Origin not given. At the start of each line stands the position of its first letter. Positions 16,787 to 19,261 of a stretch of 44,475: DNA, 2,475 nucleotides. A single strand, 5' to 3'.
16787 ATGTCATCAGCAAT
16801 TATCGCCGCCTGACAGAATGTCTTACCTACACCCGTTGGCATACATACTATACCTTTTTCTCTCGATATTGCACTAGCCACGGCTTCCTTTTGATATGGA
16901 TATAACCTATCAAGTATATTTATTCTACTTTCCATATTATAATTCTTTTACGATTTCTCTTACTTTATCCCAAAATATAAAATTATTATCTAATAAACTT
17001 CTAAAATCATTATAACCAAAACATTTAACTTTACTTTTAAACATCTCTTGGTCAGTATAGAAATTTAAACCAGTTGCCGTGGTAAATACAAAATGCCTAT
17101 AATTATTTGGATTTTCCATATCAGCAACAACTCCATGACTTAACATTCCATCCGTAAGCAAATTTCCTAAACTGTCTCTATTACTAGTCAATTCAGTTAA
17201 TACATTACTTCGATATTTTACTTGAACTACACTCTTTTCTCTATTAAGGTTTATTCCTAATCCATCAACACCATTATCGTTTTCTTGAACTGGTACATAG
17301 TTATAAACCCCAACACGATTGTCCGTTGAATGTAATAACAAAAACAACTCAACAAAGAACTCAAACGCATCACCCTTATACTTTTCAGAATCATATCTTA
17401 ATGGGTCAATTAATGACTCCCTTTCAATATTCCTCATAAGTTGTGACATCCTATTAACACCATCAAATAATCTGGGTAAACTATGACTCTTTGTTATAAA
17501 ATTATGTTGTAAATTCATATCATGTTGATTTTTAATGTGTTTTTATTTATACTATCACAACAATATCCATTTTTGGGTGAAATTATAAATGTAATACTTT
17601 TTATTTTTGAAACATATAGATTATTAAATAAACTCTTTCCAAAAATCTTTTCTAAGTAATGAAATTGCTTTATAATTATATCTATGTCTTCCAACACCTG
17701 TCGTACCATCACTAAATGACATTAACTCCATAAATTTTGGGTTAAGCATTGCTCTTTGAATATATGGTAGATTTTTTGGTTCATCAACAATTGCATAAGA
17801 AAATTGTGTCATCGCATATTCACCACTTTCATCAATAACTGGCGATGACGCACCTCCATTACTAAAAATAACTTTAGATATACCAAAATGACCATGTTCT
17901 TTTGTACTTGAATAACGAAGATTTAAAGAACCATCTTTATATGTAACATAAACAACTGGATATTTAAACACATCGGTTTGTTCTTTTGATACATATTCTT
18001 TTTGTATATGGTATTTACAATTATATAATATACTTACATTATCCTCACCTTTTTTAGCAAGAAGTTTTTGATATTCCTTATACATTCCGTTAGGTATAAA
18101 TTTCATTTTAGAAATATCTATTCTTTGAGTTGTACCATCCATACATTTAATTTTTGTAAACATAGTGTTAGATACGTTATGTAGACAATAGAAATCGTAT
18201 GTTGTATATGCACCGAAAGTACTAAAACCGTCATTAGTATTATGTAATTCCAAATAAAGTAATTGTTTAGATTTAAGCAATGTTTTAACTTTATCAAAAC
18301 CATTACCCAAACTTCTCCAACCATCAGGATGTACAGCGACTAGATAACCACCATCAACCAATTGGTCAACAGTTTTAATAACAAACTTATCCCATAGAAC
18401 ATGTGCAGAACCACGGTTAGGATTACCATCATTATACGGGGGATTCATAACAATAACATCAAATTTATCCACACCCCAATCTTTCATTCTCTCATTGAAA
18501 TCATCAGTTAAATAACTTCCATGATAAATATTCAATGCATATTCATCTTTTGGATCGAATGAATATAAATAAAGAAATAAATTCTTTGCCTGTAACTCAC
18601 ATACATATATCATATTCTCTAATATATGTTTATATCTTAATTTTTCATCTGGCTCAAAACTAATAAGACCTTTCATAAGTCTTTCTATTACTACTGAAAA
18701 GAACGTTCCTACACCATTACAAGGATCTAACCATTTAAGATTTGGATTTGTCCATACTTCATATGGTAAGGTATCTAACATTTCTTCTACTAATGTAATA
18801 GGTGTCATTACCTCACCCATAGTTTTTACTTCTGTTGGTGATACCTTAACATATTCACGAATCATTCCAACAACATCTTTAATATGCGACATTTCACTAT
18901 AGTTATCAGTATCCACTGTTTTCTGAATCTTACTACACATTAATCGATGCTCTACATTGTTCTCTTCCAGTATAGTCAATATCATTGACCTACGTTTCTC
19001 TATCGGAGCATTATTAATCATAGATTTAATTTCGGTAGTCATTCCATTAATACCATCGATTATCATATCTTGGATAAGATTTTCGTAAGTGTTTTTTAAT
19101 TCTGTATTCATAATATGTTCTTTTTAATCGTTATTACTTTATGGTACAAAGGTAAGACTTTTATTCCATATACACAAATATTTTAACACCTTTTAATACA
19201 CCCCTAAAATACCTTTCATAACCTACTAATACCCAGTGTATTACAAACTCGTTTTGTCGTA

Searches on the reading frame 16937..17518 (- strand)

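Call 35: search_protein_families(library=phrogs, proteins=[window:16937-17518:-], max_evalue=0.001)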
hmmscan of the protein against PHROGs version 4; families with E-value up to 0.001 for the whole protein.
window:16937-17518:- (193 aa): 1 family
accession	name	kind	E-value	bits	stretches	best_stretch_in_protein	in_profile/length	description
phrog_7683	-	unknown function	1.6e-34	120.4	1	1-192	1-192/200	-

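Call 36: search_protein_families(library=pfam, proteins=[window:16937-17518:-], max_evalue=0.001)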
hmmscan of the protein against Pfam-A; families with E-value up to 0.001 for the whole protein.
window:16937-17518:- (193 aa): 0 families

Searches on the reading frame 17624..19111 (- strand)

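Call 35: search_protein_families(library=phrogs, proteins=[window:17624-19111:-], max_evalue=0.001)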
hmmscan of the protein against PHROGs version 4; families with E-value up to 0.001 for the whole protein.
window:17624-19111:- (495 aa): 9 families
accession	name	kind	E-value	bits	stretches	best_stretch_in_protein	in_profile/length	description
phrog_4376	-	unknown function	1.4e-11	45.7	1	88-177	14-94/134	-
phrog_9133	-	unknown function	1.1e-09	37.7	1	97-322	733-914/1259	-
phrog_1600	-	other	7.9e-08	32.3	1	92-241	21-154/489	DNA methyltransferase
phrog_2713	-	unknown function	4.1e-07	30.4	1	14-229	103-303/520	-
phrog_14586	-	unknown function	1.4e-06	29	1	215-351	3-139/248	-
phrog_6263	-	other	3e-05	23.9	1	211-266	469-512/548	DNA methyltransferase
phrog_3689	-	other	5.8e-05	23.3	1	216-429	67-265/348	DNA methyltransferase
phrog_799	-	other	0.00019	21.8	0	96-228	210-295/458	DNA methyltransferase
phrog_21201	-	other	0.00075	20.3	0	89-147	12-68/156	DNA methyltransferase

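Call 36: search_protein_families(library=pfam, proteins=[window:17624-19111:-], max_evalue=0.001)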
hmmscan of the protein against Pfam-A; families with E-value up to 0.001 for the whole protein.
window:17624-19111:- (495 aa): 3 families
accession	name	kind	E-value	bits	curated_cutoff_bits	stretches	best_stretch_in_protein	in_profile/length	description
PF02384.22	N6_Mtase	-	1.1e-07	31.9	20.4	1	78-229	3-138/311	N-6 DNA Methylase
PF07669.17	Eco57I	-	1.9e-05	25.2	25.3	1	212-286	70-161/171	Eco57I restriction-modification methylase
PF05175.20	MTS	-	0.00013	22.1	23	0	210-261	92-140/170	Methyltransferase small domain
